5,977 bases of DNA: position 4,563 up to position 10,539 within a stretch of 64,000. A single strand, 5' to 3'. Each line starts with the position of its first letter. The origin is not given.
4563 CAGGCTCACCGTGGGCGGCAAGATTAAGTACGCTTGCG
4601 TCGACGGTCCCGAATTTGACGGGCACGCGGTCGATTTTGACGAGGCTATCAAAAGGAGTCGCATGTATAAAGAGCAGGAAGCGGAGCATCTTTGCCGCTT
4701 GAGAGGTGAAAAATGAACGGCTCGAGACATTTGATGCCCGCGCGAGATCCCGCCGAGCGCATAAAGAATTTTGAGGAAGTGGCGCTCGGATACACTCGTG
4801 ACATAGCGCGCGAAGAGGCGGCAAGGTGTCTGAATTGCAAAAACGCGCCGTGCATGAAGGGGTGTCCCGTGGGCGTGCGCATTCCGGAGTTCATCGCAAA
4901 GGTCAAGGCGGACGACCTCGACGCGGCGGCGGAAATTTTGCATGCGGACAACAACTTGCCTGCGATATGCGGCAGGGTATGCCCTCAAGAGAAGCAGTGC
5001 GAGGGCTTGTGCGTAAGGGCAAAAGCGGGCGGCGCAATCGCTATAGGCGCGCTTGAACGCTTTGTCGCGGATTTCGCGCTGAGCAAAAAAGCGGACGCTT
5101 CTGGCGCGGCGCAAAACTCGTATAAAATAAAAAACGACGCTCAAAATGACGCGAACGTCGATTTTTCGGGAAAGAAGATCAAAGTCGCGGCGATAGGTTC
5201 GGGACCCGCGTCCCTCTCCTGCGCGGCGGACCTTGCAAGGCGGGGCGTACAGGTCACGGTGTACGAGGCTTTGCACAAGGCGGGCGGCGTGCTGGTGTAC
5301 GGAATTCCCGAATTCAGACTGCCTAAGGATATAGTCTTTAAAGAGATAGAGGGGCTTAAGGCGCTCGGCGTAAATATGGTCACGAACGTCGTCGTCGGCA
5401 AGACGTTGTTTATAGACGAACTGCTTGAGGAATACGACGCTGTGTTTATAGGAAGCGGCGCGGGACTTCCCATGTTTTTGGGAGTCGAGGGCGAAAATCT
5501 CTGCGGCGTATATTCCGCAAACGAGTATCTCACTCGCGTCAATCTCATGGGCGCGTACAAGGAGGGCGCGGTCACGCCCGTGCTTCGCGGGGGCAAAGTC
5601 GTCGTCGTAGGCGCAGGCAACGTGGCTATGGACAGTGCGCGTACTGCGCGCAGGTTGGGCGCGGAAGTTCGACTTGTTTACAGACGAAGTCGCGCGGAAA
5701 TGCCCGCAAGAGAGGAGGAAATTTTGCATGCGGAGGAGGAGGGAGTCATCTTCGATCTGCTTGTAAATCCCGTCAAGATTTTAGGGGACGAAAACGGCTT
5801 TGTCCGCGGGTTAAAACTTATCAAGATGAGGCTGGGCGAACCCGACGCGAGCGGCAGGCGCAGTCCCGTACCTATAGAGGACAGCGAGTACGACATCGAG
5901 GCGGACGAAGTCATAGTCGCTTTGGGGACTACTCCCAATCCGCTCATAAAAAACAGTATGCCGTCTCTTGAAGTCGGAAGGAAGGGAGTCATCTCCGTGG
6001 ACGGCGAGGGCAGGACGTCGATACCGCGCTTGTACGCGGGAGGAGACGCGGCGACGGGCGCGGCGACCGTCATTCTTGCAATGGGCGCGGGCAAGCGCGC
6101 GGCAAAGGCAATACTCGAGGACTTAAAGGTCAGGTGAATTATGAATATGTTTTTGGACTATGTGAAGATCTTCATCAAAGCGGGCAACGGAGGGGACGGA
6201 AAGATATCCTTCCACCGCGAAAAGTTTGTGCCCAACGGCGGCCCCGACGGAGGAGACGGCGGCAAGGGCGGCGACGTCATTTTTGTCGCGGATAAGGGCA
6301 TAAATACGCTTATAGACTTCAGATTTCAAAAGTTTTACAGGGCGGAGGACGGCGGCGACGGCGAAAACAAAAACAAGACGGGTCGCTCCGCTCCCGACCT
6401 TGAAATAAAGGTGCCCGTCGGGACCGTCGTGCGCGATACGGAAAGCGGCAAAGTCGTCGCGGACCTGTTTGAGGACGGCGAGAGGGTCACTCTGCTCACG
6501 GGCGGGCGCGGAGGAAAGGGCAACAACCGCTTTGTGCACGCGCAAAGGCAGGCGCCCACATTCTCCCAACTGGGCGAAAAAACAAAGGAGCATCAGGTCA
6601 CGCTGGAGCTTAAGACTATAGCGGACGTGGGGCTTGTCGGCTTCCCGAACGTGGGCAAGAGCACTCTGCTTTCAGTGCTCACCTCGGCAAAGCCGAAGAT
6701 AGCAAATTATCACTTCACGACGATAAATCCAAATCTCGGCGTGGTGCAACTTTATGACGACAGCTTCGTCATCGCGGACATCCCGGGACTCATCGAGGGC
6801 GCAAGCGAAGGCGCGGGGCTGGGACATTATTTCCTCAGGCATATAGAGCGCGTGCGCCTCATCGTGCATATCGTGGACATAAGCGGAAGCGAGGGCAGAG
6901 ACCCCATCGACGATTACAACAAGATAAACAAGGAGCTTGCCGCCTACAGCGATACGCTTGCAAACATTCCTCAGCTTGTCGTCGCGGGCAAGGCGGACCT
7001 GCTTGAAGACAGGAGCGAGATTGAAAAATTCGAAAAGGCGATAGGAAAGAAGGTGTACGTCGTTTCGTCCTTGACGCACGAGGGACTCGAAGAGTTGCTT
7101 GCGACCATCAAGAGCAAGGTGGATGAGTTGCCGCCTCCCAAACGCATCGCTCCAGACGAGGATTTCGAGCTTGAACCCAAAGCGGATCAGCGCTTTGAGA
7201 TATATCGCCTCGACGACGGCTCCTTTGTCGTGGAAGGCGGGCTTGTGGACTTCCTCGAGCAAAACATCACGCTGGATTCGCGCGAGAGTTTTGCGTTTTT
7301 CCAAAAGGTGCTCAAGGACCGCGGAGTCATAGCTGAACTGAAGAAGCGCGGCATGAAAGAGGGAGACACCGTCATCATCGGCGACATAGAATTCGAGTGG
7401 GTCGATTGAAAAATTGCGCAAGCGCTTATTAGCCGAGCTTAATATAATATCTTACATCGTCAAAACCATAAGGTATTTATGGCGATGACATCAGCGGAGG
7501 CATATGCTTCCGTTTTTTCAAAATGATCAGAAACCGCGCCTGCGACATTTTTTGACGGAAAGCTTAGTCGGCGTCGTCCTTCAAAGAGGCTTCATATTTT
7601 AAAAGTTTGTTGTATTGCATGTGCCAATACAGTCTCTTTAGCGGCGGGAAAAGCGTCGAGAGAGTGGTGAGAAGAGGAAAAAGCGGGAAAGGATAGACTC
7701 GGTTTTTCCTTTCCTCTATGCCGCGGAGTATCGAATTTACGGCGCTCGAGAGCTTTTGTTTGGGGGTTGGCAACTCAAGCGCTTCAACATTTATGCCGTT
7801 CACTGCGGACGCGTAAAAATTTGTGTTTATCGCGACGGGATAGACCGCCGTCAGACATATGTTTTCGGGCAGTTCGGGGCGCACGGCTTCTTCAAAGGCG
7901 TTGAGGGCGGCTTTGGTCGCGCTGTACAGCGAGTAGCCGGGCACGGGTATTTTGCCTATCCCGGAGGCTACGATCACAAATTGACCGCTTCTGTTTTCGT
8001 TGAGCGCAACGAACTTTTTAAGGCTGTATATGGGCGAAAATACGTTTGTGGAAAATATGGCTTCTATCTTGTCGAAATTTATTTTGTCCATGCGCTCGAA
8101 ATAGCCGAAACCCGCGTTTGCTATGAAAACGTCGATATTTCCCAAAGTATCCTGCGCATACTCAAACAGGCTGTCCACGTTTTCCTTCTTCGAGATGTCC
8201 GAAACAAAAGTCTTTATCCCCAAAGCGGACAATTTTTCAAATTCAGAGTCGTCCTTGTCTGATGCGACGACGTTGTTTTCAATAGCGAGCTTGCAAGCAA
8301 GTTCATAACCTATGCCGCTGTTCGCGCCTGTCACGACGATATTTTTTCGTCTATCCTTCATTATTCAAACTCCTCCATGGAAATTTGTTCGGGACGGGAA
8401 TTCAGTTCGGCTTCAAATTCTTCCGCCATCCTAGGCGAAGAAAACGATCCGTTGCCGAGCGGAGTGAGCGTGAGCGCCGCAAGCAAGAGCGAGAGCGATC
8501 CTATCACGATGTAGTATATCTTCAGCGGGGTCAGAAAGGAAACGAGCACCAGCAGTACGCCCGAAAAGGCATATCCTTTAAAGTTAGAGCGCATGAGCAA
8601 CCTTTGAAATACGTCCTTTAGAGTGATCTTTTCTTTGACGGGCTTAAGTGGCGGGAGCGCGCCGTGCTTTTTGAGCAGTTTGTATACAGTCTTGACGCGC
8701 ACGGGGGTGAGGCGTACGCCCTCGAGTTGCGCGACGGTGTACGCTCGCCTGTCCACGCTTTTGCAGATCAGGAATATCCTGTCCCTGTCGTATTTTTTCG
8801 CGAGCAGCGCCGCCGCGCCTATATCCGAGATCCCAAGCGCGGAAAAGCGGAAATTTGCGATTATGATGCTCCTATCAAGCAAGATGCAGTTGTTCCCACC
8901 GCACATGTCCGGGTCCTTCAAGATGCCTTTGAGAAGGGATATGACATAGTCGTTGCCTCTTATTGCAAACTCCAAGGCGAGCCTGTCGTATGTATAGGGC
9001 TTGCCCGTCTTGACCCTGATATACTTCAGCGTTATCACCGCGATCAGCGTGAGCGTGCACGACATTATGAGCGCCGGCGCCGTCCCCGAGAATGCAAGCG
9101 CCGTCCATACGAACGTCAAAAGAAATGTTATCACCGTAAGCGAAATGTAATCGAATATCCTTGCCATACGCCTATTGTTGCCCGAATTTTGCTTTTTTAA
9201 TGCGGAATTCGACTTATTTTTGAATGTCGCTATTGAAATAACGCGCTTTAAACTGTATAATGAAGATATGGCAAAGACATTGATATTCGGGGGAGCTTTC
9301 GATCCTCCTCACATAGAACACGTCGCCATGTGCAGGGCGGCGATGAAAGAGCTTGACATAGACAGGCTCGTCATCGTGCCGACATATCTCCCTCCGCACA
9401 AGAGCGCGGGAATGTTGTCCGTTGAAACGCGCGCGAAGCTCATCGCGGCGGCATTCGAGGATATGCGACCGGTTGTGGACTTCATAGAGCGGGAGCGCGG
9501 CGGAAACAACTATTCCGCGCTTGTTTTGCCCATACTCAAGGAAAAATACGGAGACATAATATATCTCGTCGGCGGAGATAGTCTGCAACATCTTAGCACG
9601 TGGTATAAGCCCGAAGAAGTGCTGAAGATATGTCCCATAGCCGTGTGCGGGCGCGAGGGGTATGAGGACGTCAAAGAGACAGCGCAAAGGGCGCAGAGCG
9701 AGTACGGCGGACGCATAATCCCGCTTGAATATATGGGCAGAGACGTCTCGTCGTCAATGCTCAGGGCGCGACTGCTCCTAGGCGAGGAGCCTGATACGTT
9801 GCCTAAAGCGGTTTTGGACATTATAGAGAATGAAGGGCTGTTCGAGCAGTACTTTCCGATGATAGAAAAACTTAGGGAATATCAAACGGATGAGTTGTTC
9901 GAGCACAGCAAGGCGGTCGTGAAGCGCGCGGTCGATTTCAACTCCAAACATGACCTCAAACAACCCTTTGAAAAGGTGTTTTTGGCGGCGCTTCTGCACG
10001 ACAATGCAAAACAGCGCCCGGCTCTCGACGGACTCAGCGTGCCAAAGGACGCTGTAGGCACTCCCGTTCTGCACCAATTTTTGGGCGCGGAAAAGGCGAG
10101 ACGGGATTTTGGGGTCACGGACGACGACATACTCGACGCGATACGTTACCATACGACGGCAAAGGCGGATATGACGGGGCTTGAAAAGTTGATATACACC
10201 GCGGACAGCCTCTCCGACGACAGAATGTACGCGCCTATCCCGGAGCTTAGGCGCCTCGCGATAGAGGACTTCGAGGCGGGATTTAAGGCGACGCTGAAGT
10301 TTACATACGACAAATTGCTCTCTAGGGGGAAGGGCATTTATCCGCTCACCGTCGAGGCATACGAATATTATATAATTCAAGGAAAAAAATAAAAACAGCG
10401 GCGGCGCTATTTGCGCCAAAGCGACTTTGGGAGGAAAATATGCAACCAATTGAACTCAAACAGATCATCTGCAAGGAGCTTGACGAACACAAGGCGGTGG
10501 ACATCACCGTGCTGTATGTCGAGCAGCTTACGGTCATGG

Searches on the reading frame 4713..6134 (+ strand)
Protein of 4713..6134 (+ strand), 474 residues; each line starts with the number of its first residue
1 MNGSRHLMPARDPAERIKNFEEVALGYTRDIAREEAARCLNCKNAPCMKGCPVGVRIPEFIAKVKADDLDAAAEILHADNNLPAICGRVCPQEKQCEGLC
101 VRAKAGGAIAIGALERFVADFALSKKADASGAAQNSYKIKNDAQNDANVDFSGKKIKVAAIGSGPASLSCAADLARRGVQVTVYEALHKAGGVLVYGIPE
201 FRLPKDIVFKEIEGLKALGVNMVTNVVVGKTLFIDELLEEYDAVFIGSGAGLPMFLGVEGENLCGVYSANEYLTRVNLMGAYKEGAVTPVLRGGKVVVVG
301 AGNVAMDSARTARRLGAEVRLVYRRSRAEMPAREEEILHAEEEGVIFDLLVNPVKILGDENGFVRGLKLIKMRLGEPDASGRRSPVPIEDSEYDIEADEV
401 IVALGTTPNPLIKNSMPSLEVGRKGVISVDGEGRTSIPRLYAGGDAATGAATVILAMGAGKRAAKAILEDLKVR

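Call 55: search_protein_families(library=pfam, proteins=[window:4713-6134:+], max_evalue=0.00001)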
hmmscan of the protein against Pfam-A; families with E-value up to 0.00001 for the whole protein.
window:4713-6134:+ (474 aa): 6 families
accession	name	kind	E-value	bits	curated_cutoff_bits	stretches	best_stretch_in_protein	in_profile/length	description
PF14691.11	Fer4_20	-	4.7e-42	142.8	25.8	1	16-125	1-111/113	Dihydroprymidine dehydrogenase domain II, 4Fe-4S cluster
PF07992.20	Pyr_redox_2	-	3.6e-33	115.7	26.1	1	157-460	2-291/291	Pyridine nucleotide-disulphide oxidoreductase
PF00070.33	Pyr_redox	-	6.8e-11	43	22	1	295-369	1-79/82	Pyridine nucleotide-disulphide oxidoreductase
PF13450.12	NAD_binding_8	-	5.8e-08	33.3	21.9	1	161-192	2-33/68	NAD(P)-binding Rossmann-like domain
PF13738.12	Pyr_redox_3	-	1.1e-07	31.9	30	0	291-329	162-200/305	Pyridine nucleotide-disulphide oxidoreductase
PF01262.27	AlaDh_PNT_C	-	3.3e-07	30.4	23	1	266-327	2-62/214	Alanine dehydrogenase/PNT, C-terminal domain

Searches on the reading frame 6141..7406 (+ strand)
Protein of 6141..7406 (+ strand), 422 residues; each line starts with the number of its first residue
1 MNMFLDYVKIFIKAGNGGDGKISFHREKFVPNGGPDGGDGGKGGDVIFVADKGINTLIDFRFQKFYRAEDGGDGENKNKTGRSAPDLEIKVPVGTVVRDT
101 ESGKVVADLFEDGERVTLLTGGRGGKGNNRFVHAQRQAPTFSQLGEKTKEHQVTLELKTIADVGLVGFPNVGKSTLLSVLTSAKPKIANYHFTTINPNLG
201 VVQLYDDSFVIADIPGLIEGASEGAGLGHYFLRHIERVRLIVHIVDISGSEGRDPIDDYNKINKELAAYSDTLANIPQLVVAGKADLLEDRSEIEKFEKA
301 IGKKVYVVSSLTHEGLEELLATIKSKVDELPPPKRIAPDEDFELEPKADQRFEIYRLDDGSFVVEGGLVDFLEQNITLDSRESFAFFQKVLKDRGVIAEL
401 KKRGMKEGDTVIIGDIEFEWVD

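Call 55: search_protein_families(library=pfam, proteins=[window:6141-7406:+], max_evalue=0.00001)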
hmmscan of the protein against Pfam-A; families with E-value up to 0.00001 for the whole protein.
window:6141-7406:+ (422 aa): 5 families
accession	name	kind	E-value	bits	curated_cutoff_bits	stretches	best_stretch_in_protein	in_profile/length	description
PF01018.28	GTP1_OBG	-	6.1e-59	198.5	27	1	6-159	2-155/155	GTP1/OBG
PF01926.29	MMR_HSR1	-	6.8e-26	91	21.9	1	162-282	1-111/113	50S ribosome-binding GTPase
PF09269.16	DUF1967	-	3e-19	69.3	27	1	352-420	1-70/70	Domain of unknown function (DUF1967)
PF02421.24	FeoB_N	-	4.4e-13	49.5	27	1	163-322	3-155/156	Ferrous iron transport protein B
PF03193.22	RsgA_GTPase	-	6.5e-06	26.5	30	0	260-327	40-108/174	RsgA GTPase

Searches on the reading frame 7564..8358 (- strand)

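Call 55: search_protein_families(library=pfam, proteins=[window:7564-8358:-], max_evalue=0.00001)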
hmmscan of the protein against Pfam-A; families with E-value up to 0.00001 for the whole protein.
window:7564-8358:- (264 aa): 3 families
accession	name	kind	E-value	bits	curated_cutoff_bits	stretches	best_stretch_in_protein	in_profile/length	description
PF00106.31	adh_short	-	1.8e-33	116.1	26.6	1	5-184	1-189/195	short chain dehydrogenase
PF13561.12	adh_short_C2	-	3.2e-21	76.4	27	1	11-186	1-184/236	Enoyl-(Acyl carrier protein) reductase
PF08659.16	KR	-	1.2e-06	29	22.6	1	8-159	4-163/180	KR domain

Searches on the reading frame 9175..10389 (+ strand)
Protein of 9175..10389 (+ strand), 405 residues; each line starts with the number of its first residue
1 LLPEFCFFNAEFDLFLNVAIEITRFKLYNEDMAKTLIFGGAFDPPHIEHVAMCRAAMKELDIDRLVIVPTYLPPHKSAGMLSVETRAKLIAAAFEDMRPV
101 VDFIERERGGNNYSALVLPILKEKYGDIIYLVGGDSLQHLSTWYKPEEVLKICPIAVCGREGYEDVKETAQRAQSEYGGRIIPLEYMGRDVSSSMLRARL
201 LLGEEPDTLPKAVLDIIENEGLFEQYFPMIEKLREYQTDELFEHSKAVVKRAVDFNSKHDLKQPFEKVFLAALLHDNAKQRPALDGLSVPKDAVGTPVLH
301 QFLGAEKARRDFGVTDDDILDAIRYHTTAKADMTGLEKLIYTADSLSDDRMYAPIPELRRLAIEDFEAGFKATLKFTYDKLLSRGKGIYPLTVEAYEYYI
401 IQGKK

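Call 4: search_protein_families(library=pfam, proteins=[window:9175-10389:+], max_evalue=0.01)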
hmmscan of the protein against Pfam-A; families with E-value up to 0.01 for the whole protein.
window:9175-10389:+ (405 aa): 2 families
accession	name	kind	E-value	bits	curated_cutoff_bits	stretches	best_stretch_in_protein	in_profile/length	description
PF01467.32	CTP_transf_like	-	1.2e-17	64.8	21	1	37-199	1-133/133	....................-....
PF01966.28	HD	-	5.7e-10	39.9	22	1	242-347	2-114/116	HD domain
